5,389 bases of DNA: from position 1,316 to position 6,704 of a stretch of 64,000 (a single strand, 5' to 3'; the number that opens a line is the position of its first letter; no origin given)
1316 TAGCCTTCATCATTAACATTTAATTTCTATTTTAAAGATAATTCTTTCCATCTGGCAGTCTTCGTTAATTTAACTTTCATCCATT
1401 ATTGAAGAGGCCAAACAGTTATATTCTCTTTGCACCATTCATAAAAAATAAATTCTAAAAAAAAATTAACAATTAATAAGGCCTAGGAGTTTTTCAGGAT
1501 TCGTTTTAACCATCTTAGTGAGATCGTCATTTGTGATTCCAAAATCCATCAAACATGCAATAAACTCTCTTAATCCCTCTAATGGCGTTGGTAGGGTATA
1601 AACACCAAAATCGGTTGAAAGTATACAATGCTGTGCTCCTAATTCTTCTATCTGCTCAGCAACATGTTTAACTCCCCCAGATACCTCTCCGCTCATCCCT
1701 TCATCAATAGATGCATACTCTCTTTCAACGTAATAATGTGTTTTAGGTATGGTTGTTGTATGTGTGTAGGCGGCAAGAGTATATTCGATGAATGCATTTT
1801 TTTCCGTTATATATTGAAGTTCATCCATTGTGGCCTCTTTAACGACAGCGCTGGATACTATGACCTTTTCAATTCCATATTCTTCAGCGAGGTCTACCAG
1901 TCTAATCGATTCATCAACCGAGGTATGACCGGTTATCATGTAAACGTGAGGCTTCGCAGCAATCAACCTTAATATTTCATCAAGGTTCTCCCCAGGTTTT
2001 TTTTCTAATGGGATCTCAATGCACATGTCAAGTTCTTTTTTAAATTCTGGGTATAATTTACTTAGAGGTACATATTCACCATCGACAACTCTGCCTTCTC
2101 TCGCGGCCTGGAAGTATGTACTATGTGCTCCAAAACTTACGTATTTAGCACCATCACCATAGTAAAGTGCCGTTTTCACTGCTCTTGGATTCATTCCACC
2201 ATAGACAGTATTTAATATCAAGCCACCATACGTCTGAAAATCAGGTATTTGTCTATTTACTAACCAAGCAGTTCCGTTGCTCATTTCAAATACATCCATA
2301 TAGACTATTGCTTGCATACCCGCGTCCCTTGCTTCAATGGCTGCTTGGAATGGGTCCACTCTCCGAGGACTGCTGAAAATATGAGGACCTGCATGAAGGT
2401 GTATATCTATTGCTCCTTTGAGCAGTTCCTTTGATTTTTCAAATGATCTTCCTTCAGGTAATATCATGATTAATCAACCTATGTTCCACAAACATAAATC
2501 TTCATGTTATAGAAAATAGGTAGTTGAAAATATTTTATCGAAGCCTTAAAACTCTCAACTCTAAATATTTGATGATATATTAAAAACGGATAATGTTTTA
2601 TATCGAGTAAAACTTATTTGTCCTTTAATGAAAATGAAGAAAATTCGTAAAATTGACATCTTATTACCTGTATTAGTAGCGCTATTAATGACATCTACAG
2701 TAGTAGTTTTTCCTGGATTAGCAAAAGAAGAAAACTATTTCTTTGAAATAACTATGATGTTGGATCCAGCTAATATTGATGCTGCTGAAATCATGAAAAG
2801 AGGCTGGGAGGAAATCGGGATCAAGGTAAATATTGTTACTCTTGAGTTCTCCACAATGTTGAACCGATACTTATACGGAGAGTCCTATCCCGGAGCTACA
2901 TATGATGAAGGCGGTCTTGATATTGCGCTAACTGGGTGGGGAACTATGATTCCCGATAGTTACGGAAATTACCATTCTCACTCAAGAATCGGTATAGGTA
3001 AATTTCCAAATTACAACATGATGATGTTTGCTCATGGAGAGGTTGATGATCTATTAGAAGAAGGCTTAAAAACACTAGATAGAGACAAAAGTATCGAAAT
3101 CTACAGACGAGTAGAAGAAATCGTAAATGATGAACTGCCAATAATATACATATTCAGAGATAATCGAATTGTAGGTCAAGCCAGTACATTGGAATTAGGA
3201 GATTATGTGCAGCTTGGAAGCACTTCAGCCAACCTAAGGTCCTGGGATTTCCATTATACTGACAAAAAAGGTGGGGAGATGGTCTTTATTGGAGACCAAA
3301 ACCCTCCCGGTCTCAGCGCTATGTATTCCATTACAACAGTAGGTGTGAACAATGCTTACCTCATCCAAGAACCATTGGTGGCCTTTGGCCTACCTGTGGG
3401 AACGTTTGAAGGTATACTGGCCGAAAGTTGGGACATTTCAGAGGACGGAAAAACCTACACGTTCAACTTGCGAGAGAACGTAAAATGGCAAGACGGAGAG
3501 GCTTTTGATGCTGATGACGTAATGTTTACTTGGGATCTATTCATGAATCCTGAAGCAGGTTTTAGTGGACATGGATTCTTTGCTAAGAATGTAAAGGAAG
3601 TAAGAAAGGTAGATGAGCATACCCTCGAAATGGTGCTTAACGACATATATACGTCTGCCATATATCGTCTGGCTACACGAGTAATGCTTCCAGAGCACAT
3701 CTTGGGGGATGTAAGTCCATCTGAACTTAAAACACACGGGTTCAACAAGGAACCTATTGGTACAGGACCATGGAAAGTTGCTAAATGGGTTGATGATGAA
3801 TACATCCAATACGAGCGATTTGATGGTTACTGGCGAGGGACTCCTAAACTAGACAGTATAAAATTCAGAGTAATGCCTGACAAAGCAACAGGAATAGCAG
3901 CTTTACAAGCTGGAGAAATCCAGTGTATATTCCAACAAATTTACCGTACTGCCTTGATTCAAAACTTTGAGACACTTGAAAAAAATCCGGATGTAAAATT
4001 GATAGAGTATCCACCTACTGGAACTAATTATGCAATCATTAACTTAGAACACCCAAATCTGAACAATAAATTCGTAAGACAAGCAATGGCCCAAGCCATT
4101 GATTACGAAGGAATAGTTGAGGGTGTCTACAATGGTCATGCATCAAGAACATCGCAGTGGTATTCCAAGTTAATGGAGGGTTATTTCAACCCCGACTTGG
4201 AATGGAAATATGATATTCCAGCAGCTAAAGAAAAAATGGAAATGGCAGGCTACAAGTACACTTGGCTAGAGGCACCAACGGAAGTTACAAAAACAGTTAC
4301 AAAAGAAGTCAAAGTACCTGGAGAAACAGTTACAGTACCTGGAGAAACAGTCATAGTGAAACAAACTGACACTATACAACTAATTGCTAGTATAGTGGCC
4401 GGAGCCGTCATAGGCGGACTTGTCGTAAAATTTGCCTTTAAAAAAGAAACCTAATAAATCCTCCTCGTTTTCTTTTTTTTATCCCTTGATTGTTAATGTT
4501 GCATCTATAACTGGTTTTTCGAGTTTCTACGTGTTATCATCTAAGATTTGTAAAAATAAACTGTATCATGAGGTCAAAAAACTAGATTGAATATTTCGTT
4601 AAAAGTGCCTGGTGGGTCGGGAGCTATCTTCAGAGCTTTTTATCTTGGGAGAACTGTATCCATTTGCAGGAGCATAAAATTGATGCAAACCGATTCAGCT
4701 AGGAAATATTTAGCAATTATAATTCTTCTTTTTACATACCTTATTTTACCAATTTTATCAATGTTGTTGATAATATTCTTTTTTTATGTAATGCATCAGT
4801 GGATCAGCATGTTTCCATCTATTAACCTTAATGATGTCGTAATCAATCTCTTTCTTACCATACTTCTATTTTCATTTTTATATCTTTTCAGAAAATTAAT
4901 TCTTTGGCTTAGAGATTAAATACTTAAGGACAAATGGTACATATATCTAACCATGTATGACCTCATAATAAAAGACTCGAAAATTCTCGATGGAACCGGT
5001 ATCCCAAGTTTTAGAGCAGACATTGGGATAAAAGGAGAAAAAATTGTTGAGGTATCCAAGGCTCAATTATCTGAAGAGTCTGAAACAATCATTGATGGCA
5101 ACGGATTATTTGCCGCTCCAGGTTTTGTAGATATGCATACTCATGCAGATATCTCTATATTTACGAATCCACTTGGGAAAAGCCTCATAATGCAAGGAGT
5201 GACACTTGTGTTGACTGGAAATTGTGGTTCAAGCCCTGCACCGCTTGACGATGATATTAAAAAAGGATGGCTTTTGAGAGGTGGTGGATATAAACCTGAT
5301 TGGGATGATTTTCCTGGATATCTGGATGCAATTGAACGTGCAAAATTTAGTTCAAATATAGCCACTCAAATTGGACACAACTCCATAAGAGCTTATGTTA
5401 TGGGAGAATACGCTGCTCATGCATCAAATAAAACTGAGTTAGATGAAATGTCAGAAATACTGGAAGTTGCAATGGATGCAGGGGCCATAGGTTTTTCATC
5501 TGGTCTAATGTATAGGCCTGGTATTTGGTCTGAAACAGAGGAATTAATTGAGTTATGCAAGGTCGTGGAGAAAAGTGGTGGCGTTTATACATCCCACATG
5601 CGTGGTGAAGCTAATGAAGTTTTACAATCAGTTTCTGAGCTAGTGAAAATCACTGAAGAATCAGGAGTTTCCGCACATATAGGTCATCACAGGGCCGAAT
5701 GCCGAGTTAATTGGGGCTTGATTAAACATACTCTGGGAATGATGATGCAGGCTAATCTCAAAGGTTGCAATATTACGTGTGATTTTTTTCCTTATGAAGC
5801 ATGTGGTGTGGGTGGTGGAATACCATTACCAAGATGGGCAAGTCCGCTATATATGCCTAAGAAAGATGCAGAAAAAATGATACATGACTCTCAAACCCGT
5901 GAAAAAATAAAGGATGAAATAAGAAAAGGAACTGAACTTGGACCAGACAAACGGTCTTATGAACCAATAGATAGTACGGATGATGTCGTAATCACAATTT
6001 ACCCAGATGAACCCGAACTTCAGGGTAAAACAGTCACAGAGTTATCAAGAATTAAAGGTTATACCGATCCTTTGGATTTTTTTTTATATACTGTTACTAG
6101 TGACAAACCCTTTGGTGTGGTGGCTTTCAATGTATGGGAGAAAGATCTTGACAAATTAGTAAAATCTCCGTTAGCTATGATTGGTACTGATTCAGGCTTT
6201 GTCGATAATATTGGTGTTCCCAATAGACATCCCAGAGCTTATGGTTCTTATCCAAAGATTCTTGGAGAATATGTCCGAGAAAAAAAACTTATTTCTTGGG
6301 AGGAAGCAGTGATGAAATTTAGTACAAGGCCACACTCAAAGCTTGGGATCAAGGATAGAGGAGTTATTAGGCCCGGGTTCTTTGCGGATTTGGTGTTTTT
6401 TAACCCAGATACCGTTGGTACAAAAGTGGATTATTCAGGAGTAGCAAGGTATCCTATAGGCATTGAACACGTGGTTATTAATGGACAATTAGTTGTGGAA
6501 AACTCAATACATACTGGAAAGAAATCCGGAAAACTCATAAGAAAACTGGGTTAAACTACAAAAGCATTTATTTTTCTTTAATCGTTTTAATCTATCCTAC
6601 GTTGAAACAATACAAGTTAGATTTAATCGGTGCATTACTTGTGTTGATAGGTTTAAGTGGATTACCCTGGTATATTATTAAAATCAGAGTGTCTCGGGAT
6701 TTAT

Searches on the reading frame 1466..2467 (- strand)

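Call 93: search_protein_families(library=pfam, proteins=[window:1466-2467:-], max_evalue=0.001)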
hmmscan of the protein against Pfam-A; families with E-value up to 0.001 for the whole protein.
window:1466-2467:- (333 aa): 2 families
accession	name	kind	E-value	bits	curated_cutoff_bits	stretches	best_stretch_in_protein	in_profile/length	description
PF19799.5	DUF6282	-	4.9e-40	137.8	26.8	1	18-228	1-196/196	Family of unknown function (DUF6282)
PF04909.20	Amidohydro_2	-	0.00037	20.8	26.4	0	266-330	226-289/289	Amidohydrolase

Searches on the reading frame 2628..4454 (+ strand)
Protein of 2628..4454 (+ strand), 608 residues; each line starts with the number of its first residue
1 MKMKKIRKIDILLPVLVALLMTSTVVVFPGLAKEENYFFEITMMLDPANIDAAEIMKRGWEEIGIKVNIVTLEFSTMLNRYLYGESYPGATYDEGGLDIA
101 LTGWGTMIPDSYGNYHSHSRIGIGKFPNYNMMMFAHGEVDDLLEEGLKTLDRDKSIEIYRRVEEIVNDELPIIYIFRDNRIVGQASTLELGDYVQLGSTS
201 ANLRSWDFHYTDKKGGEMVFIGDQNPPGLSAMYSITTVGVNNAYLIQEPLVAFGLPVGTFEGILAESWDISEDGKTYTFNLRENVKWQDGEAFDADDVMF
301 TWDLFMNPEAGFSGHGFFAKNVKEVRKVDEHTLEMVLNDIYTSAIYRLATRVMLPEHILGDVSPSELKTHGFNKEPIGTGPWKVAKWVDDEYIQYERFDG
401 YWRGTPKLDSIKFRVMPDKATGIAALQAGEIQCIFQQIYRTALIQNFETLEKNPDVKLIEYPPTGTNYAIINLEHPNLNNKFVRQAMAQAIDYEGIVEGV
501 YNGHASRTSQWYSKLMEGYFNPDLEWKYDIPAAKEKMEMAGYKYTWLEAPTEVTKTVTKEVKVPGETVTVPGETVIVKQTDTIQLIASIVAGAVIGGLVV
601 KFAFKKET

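Call 93: search_protein_families(library=pfam, proteins=[window:2628-4454:+], max_evalue=0.001)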
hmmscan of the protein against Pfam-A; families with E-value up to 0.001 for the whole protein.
window:2628-4454:+ (608 aa): 1 family
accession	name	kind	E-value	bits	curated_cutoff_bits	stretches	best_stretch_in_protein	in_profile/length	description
PF00496.27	SBP_bac_5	-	6.4e-84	282.6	32.4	2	260-547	2-283/368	Bacterial extracellular solute-binding proteins, family 5 Middle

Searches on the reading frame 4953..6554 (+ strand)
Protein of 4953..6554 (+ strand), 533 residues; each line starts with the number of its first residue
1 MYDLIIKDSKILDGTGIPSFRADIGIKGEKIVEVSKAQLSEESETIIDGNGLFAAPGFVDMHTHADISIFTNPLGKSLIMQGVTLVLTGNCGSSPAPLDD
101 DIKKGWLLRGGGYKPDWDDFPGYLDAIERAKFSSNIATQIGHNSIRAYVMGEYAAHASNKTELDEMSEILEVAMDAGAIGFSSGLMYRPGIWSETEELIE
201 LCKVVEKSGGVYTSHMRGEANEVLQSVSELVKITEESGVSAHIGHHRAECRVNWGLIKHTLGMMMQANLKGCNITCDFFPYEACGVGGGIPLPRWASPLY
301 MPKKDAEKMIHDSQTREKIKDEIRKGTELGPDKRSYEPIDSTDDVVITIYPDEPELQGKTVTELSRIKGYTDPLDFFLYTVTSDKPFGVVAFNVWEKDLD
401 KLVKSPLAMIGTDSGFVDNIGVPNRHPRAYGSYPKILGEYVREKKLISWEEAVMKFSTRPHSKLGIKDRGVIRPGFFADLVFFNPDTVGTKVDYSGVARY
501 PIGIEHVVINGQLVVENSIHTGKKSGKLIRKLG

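Call 93: search_protein_families(library=pfam, proteins=[window:4953-6554:+], max_evalue=0.001)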
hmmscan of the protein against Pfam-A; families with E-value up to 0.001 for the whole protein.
window:4953-6554:+ (533 aa): 2 families
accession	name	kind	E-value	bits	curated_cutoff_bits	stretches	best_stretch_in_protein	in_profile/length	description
PF07969.17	Amidohydro_3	-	8.5e-27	95.2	29.7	2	46-185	2-141/472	Amidohydrolase family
PF01979.26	Amidohydro_1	-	4.2e-08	33.3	25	0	409-513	246-344/345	Amidohydrolase family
